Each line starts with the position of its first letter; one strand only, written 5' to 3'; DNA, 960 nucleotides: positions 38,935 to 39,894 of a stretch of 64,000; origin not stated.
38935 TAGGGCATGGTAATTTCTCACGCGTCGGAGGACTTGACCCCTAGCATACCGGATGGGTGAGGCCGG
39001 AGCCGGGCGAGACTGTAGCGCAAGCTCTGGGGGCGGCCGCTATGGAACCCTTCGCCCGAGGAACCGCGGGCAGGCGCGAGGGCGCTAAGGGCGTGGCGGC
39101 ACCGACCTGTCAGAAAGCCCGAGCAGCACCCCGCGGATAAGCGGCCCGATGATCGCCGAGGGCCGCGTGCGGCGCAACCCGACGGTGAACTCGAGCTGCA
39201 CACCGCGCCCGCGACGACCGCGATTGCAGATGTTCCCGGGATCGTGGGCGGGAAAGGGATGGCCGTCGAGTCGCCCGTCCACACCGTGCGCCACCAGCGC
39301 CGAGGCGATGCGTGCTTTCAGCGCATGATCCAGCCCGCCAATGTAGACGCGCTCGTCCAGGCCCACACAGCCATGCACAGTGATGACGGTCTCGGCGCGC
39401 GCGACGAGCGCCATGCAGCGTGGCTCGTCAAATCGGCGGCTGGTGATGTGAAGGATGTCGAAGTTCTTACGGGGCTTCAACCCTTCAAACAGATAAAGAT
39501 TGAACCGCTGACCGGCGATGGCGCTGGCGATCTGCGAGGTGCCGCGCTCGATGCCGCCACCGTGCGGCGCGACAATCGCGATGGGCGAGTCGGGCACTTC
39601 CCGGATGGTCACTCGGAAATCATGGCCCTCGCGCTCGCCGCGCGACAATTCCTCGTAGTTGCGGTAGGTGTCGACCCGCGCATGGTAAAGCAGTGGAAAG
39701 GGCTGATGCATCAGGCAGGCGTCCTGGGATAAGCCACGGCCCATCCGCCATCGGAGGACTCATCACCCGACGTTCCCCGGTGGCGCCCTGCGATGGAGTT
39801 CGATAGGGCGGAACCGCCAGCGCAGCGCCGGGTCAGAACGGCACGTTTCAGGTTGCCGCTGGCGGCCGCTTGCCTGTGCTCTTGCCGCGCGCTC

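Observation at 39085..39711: PghP-like zinc gamma-glutamyl hydrolase inside a puu/spu island that lacks a PuuD/SpuA-type gamma-glutamyl-GABA hydrolase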

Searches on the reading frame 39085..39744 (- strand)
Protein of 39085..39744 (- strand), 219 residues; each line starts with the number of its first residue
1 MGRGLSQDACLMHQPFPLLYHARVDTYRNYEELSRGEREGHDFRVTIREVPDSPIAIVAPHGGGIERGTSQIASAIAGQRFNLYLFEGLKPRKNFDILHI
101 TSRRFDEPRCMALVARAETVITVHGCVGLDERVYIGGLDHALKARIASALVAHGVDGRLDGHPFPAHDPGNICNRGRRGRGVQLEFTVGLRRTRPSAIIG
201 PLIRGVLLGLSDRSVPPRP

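Call 4: search_protein_families(library=pfam, proteins=[window:39085-39744:-], max_evalue=0.001)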
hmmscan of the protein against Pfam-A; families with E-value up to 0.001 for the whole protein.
window:39085-39744:- (219 aa): 1 family
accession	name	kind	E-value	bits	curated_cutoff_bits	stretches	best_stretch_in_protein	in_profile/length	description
PF05908.16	Gamma_PGA_hydro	-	5.5e-52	176.5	22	1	27-192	1-166/191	Poly-gamma-glutamate hydrolase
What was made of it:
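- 39085..39711 (-): PghP/PghL-family (PF05908, MEROPS M86) zinc gamma-glutamyl hydrolase, 208 aa. An alternative upstream ATG at 39744 gives 219 aa. There is no signal peptide or TM segment. Pfam 176.5 bits (call 4).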

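Call 7: find_homologous_proteins(query=window:39085-39744:-)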
Query window:39085-39744:- (219 aa): 4462 proteins with E <= 0.001 among 6814 candidates; the best 120 are listed.
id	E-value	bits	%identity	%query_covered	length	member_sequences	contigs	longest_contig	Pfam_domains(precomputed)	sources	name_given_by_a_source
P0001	7.5e-136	469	100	95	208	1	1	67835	PF05908.17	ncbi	ncbi:MAG: poly-gamma-glutamate hydrolase family protein [Chromatiales bacterium]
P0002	1.5e-81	291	69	90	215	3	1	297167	PF05908.17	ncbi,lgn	-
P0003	5.5e-75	270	66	88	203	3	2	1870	PF05908.17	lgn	-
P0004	1.4e-73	265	67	85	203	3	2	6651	PF05908.17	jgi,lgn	jgi:phage replication-related protein YjqB (UPF0714/DUF867 family)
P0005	9.3e-72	259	64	84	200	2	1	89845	PF05908.17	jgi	-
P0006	1.8e-71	258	66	86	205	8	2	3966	PF05908.17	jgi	jgi:phage replication-related protein YjqB (UPF0714/DUF867 family)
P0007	2.6e-70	255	65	86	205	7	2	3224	PF05908.17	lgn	-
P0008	1.0e-69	253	64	86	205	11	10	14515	PF05908.17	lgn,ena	-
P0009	1.3e-69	252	63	84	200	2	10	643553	PF05908.17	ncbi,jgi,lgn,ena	jgi:phage replication-related protein YjqB (UPF0714/DUF867 family)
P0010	5.1e-69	250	63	84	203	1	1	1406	PF05908.17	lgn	-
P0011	5.9e-68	247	66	81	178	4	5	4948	PF05908.17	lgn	-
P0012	5.7e-67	244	60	90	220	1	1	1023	PF05908.17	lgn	-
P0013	1.8e-66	242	59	86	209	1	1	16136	PF05908.17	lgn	-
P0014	4.6e-66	241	65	81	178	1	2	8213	PF05908.17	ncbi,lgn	-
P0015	7.6e-66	240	62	87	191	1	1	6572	PF05908.17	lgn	-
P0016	1.8e-65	239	62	78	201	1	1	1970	PF05908.17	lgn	-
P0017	3.9e-65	238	60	79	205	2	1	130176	PF05908.17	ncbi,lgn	-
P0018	4.2e-65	237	64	74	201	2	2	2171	PF05908.17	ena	-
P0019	8.9e-65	236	60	84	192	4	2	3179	PF05908.17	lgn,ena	-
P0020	1.3e-62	229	59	85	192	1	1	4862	PF05908.17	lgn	-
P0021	1.3e-62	229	59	85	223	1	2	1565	PF05908.17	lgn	-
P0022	2.2e-62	229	54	86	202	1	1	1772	PF05908.17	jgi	jgi:phage replication-related protein YjqB (UPF0714/DUF867 family)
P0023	3.1e-61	225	54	88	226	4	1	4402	PF05908.17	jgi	jgi:phage replication-related protein YjqB (UPF0714/DUF867 family)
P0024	8.5e-61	223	58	85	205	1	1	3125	PF05908.17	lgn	-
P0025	1.1e-60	223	57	89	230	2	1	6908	PF05908.17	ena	-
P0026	1.6e-60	222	64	75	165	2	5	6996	PF05908.17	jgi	jgi:phage replication-related protein YjqB (UPF0714/DUF867 family)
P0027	2.5e-60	222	53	85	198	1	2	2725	PF05908.17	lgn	-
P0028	5.6e-60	221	56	84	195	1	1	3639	PF05908.17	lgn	-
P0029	6.9e-60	220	53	86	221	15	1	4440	PF05908.17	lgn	-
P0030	8.4e-60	220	56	83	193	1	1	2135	PF05908.17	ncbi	-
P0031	9.6e-60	220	54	86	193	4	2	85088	PF05908.17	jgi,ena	-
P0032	1.2e-59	220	56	83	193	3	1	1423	PF05908.17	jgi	-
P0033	2.0e-59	219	53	85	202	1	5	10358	PF05908.17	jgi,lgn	jgi:phage replication-related protein YjqB (UPF0714/DUF867 family)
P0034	2.2e-59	219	55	85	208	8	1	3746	PF05908.17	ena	-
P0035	2.4e-59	219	54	88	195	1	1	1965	PF05908.17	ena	-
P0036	3.3e-59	218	54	87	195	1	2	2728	PF05908.17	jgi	jgi:phage replication-related protein YjqB (UPF0714/DUF867 family)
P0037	3.6e-59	218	55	85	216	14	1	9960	PF05908.17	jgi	jgi:phage replication-related protein YjqB (UPF0714/DUF867 family)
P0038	4.5e-59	218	52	84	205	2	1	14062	PF05908.17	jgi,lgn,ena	-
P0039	5.5e-59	217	56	84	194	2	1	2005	PF05908.17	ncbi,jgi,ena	jgi:phage replication-related protein YjqB (UPF0714/DUF867 family)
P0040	5.7e-59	217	54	85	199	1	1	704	PF05908.17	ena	-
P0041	8.5e-59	217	53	85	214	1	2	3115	PF05908.17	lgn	-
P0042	9.5e-59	217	56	86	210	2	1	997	PF05908.17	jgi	-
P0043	1.5e-58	216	52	89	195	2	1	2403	PF05908.17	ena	-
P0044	1.5e-58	216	52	85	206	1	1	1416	PF05908.17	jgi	jgi:phage replication-related protein YjqB (UPF0714/DUF867 family)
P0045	1.5e-58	216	54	85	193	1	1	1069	PF05908.17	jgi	jgi:phage replication-related protein YjqB (UPF0714/DUF867 family)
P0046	1.8e-58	216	55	86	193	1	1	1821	PF05908.17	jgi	jgi:phage replication-related protein YjqB (UPF0714/DUF867 family)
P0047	2.3e-58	215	55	85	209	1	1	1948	PF05908.17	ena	-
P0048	2.5e-58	215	56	85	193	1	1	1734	PF05908.17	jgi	jgi:phage replication-related protein YjqB (UPF0714/DUF867 family)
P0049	2.7e-58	215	55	85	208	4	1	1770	PF05908.17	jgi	jgi:phage replication-related protein YjqB (UPF0714/DUF867 family)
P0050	3.7e-58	215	52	88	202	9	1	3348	PF05908.17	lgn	-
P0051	3.8e-58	215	52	86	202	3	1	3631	PF05908.17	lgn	-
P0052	4.4e-58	214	55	84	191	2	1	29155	PF05908.17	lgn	-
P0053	5.1e-58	214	53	86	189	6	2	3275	PF05908.17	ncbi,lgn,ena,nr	ncbi:MAG TPA: poly-gamma-glutamate hydrolase family protein [Burkholderiales bacterium]|nr:poly-gamm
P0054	5.6e-58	214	55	84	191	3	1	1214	PF05908.17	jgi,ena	-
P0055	6.1e-58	214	55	85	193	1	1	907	PF05908.17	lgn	-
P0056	6.4e-58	214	54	88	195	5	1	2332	PF05908.17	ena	-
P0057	6.6e-58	214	53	83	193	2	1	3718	PF05908.17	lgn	-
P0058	6.8e-58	214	55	84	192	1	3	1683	PF05908.17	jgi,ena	-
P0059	7.6e-58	214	55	85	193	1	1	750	PF05908.17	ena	-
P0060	8.6e-58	214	52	85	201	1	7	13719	PF05908.17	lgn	-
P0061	9.5e-58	213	55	86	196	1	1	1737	PF05908.17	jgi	jgi:phage replication-related protein YjqB (UPF0714/DUF867 family)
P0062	1.1e-57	213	55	86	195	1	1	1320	PF05908.17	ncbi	-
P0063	1.2e-57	213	53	84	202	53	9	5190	PF05908.17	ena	-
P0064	1.3e-57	213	53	85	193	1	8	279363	PF05908.17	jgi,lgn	jgi:phage replication-related protein YjqB (UPF0714/DUF867 family)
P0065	2.0e-57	212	55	84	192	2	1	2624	PF05908.17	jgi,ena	jgi:phage replication-related protein YjqB (UPF0714/DUF867 family)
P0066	2.2e-57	212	54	86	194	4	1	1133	PF05908.17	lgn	-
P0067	2.4e-57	212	54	88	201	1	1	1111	PF05908.17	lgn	-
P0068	2.4e-57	212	53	86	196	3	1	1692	PF05908.17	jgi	-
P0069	3.2e-57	212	57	85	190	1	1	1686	PF05908.17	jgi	-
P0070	3.3e-57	212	54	85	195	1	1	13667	PF05908.17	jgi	jgi:phage replication-related protein YjqB (UPF0714/DUF867 family)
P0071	3.3e-57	212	53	85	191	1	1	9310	PF05908.17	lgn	-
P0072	4.0e-57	211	53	86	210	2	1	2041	PF05908.17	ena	-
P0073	4.0e-57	211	52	85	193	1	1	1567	PF05908.17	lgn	-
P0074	4.2e-57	211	55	79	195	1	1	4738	PF05908.17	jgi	jgi:phage replication-related protein YjqB (UPF0714/DUF867 family)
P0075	4.4e-57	211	54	85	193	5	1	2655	PF05908.17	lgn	-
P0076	4.6e-57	211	53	87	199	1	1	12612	PF05908.17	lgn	-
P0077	4.7e-57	211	55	85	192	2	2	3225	PF05908.17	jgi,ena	-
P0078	4.9e-57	211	52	85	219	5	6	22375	PF05908.17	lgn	-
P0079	5.3e-57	211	54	84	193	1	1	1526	PF05908.17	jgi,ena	jgi:phage replication-related protein YjqB (UPF0714/DUF867 family)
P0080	5.8e-57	211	52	86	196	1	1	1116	PF05908.17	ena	-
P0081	6.1e-57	211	51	88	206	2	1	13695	PF05908.17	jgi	jgi:phage replication-related protein YjqB (UPF0714/DUF867 family)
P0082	6.9e-57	211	58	77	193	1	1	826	PF05908.17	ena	-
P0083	7.1e-57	211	55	85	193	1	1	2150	PF05908.17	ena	-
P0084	7.5e-57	210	54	87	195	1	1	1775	PF05908.17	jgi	jgi:phage replication-related protein YjqB (UPF0714/DUF867 family)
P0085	8.0e-57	210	55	85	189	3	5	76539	PF05908.17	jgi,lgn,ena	-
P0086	1.1e-56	210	52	86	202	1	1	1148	PF05908.17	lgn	-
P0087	1.1e-56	210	53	85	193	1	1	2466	PF05908.17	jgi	jgi:phage replication-related protein YjqB (UPF0714/DUF867 family)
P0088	1.2e-56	210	54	86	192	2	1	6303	PF05908.17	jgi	jgi:phage replication-related protein YjqB (UPF0714/DUF867 family)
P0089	1.4e-56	210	51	89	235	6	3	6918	PF05908.17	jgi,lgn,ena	jgi:phage replication-related protein YjqB (UPF0714/DUF867 family)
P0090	1.4e-56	210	54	85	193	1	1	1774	PF05908.17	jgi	-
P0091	1.5e-56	209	57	84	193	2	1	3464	PF05908.17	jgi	jgi:phage replication-related protein YjqB (UPF0714/DUF867 family)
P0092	1.6e-56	209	49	85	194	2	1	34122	PF05908.17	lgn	-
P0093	1.9e-56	209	55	84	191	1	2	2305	PF05908.17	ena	-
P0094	2.0e-56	209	54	83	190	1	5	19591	PF05908.17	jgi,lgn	jgi:phage replication-related protein YjqB (UPF0714/DUF867 family)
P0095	2.0e-56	209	54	84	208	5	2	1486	PF05908.17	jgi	jgi:phage replication-related protein YjqB (UPF0714/DUF867 family)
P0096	2.1e-56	209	53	85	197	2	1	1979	PF05908.17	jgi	jgi:phage replication-related protein YjqB (UPF0714/DUF867 family)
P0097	2.1e-56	209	54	87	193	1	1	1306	PF05908.17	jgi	jgi:phage replication-related protein YjqB (UPF0714/DUF867 family)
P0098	2.1e-56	209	53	85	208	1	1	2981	PF05908.17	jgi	jgi:phage replication-related protein YjqB (UPF0714/DUF867 family)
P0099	2.4e-56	209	52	87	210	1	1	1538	PF05908.17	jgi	jgi:phage replication-related protein YjqB (UPF0714/DUF867 family)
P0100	2.5e-56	209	52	84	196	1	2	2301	PF05908.17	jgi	jgi:phage replication-related protein YjqB (UPF0714/DUF867 family)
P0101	2.6e-56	209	53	86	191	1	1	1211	PF05908.17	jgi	-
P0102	2.7e-56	209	51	85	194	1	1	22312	PF05908.17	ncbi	-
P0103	2.8e-56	209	51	86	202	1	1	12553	PF05908.17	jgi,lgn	-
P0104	2.9e-56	209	54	84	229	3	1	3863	PF05908.17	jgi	-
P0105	3.1e-56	208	54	84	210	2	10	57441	PF05908.17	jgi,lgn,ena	jgi:phage replication-related protein YjqB (UPF0714/DUF867 family)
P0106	3.1e-56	208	51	85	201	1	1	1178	PF05908.17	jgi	-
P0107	3.1e-56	208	56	85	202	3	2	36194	PF05908.17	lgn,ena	-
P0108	3.2e-56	208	53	85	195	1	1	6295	PF05908.17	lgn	-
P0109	3.6e-56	208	51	87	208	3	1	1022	PF05908.17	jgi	-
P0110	3.7e-56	208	51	85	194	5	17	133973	PF05908.17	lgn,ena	-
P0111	4.0e-56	208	53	86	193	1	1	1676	PF05908.17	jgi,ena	-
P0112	4.6e-56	208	55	85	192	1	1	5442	PF05908.17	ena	-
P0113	5.2e-56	208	52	84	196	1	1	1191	PF05908.17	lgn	-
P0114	5.3e-56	208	50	85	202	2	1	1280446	PF05908.17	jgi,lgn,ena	-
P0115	5.6e-56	208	52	86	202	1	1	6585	PF05908.17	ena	-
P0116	5.7e-56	208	53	85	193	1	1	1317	PF05908.17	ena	-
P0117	5.7e-56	208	55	86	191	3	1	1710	PF05908.17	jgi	jgi:phage replication-related protein YjqB (UPF0714/DUF867 family)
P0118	5.8e-56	208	52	85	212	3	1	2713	PF05908.17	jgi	jgi:phage replication-related protein YjqB (UPF0714/DUF867 family)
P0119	6.4e-56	207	53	87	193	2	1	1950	PF05908.17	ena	-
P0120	6.5e-56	207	51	85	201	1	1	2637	PF05908.17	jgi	-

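Call 8: search_solved_structures(query=window:39085-39744:-, max_evalue=1, show_alignments=3)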
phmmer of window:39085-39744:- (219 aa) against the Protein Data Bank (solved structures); distinct sequences matched with E-value up to 1: 4.
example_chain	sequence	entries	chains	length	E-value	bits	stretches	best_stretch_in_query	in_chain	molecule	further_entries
5onj_A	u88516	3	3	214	2.6e-32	115.4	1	24-193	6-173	YndL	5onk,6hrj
5onl_A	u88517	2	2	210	3.6e-32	114.9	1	25-193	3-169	YndL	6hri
21dc_A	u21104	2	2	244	2.5e-27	99.1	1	23-192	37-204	Poly-gamma-glutamate hydrolase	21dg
3a9l_A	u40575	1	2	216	2.4e-25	92.6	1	22-192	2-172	Poly-gamma-glutamate hydrolase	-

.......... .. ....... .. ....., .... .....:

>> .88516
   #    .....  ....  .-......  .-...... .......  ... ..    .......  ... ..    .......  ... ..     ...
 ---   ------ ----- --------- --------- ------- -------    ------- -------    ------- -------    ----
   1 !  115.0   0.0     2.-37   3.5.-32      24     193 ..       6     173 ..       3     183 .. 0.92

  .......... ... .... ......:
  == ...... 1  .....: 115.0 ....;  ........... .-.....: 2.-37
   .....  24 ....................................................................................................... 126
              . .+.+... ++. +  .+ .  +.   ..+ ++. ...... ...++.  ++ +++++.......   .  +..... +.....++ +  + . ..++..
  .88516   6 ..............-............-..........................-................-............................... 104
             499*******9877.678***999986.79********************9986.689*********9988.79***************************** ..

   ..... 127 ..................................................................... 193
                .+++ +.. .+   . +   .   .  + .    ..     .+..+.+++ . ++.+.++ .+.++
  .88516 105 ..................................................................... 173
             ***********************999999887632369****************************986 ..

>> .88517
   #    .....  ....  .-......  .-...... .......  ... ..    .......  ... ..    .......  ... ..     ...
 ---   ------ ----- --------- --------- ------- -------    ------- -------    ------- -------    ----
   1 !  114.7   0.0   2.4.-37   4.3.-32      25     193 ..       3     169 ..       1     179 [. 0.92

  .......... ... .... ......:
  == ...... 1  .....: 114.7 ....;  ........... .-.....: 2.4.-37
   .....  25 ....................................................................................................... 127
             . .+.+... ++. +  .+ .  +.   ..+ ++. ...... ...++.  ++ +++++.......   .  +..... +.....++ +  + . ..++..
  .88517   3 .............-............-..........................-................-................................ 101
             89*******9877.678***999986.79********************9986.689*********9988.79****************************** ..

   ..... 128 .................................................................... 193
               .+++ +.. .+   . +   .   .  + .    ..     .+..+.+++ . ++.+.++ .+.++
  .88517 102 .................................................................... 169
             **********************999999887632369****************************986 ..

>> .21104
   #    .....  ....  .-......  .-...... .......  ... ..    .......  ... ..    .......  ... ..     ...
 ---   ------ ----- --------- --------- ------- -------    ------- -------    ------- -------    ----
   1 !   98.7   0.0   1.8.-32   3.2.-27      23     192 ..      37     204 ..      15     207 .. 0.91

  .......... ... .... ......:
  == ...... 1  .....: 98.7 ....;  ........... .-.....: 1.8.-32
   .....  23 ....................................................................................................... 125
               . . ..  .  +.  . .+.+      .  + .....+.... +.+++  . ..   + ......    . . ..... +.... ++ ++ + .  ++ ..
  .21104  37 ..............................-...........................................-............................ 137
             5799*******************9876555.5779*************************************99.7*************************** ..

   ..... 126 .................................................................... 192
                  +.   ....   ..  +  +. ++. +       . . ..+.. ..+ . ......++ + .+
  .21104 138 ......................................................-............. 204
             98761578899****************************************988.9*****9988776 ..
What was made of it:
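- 39085..39711 (-): PDB YndL E = 2.6e-32 and PghP E = 2.4e-25 (call 8).
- Checked: It hits solved YndL/PghL at E = 2.6e-32 and PghP at E = 2.4e-25 (call 8).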

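Call 9: find_encoding_contigs(protein=P0001, flank=10000, max_places=3)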
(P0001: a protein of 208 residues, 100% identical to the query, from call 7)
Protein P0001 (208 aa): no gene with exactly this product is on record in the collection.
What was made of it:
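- Tried and rejected: The focal protein is not in the contig index (call 9).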

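Call 10: find_encoding_contigs(protein=P0002, flank=10000, max_places=3)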
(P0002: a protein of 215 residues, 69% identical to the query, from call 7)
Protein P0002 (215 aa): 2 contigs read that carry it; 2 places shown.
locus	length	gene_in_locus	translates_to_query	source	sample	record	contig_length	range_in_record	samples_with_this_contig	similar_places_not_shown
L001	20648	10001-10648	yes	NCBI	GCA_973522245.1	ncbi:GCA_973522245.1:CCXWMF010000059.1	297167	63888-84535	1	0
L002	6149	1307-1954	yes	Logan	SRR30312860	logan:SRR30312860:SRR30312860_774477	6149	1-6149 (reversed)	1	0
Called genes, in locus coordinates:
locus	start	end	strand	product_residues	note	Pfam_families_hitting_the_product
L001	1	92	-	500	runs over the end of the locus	PF00171:Aldedh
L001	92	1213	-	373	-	PF05222:AlaDh_PNT_N, PF01262:AlaDh_PNT_C, PF01488:Shikimate_DH, PF02826:2-Hacid_dh_C (weak)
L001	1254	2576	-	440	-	PF00202:Aminotran_3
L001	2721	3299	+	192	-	PF12844:HTH_19 (weak), PF13560:HTH_31 (weak), PF01381:HTH_3, PF07883:Cupin_2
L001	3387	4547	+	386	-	PF01547:SBP_bac_1, PF13416:SBP_bac_8, PF13343:SBP_bac_6 (faint)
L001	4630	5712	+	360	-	PF00005:ABC_tran, PF13304:AAA_21 (faint), PF08402:TOBE_2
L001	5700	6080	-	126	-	PF02261:Asp_decarbox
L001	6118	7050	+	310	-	PF00528:BPD_transp_1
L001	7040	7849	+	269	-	PF00528:BPD_transp_1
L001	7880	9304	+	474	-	PF00171:Aldedh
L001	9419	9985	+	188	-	PF08534:Redoxin, PF00578:AhpC-TSA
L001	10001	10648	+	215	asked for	PF05908:Gamma_PGA_hydro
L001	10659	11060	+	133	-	PF08570:DUF1761 (weak)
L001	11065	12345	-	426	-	PF01266:DAO, PF13450:NAD_binding_8 (faint)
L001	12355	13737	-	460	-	PF00120:Gln-synt_C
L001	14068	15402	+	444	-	PF00120:Gln-synt_C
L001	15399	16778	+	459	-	PF00202:Aminotran_3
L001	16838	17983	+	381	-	PF01547:SBP_bac_1, PF13416:SBP_bac_8, PF13531:SBP_bac_11 (faint), PF13343:SBP_bac_6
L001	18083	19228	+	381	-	PF02463:SMC_N (faint), PF00005:ABC_tran, PF13304:AAA_21 (faint), PF08402:TOBE_2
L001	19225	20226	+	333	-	PF00528:BPD_transp_1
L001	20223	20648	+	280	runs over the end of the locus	PF00528:BPD_transp_1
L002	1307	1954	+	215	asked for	PF05908:Gamma_PGA_hydro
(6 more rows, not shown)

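Call 11: find_encoding_contigs(protein=P0005, flank=10000, max_places=2)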
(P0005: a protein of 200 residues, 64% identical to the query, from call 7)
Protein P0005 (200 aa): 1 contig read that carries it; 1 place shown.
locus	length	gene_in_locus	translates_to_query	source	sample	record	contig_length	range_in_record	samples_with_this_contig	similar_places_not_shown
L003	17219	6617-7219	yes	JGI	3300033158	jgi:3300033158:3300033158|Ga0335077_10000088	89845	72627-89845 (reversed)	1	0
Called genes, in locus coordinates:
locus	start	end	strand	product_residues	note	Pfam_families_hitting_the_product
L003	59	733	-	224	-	PF01569:PAP2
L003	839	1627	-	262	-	-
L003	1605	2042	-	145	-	PF04364:DNA_pol3_chi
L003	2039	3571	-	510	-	PF02789:Peptidase_M17_N, PF00883:Peptidase_M17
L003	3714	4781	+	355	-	PF03739:LptF_LptG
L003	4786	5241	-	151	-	PF06271:RDD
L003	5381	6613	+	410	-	PF00561:Abhydrolase_1, PF12697:Abhydrolase_6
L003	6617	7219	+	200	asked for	PF05908:Gamma_PGA_hydro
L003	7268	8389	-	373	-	PF05222:AlaDh_PNT_N, PF01262:AlaDh_PNT_C, PF01488:Shikimate_DH (weak)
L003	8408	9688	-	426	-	PF00202:Aminotran_3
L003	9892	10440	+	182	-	PF12844:HTH_19 (weak), PF13560:HTH_31, PF01381:HTH_3, PF07883:Cupin_2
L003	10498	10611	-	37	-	-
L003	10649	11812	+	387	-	PF01547:SBP_bac_1, PF13416:SBP_bac_8, PF13343:SBP_bac_6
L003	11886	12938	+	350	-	PF00005:ABC_tran, PF13304:AAA_21 (faint), PF08402:TOBE_2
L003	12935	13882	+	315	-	PF00528:BPD_transp_1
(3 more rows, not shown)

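Call 12: find_encoding_contigs(protein=P0009, flank=10000, max_places=3)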
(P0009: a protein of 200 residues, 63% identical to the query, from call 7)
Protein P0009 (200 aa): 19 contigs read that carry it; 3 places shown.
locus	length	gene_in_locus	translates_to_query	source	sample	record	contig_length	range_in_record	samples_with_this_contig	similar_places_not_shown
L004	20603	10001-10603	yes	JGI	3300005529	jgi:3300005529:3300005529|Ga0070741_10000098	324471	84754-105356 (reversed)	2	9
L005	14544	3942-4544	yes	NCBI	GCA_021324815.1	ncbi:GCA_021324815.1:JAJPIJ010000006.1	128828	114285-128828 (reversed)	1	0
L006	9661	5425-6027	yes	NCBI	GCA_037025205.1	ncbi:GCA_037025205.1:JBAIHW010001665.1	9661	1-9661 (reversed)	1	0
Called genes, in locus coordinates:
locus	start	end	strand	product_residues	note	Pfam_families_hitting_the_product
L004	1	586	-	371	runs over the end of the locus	PF13439:Glyco_transf_4, PF13579:Glyco_trans_4_4, PF20706:GT4-conflict, PF00534:Glycos_transf_1, PF13692:Glyco_trans_1_4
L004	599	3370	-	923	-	PF00133:tRNA-synt_1, PF09334:tRNA-synt_1g (weak), PF13603:tRNA-synt_1_2 (weak), PF08264:Anticodon_1, PF10458:Val_tRNA-synt_C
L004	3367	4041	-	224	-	PF01569:PAP2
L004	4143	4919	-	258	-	-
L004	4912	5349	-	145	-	PF04364:DNA_pol3_chi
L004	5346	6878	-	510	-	PF02789:Peptidase_M17_N, PF00883:Peptidase_M17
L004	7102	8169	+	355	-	PF03739:LptF_LptG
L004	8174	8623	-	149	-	PF06271:RDD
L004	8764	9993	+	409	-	PF00561:Abhydrolase_1, PF12697:Abhydrolase_6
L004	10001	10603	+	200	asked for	PF05908:Gamma_PGA_hydro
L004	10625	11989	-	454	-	PF10396:TrmE_N, PF12631:MnmE_helical, PF01926:MMR_HSR1, PF02421:FeoB_N (weak), PF04548:AIG1 (weak)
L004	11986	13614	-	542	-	PF14849:YidC_periplas, PF02096:60KD_IMP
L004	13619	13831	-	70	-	PF01809:YidD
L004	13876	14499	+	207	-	-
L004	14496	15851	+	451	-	PF11638:DnaA_N, PF00308:Bac_DnaA, PF01695:IstB_IS21 (weak), PF08299:Bac_DnaA_C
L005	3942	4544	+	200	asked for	PF05908:Gamma_PGA_hydro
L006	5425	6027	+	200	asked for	PF05908:Gamma_PGA_hydro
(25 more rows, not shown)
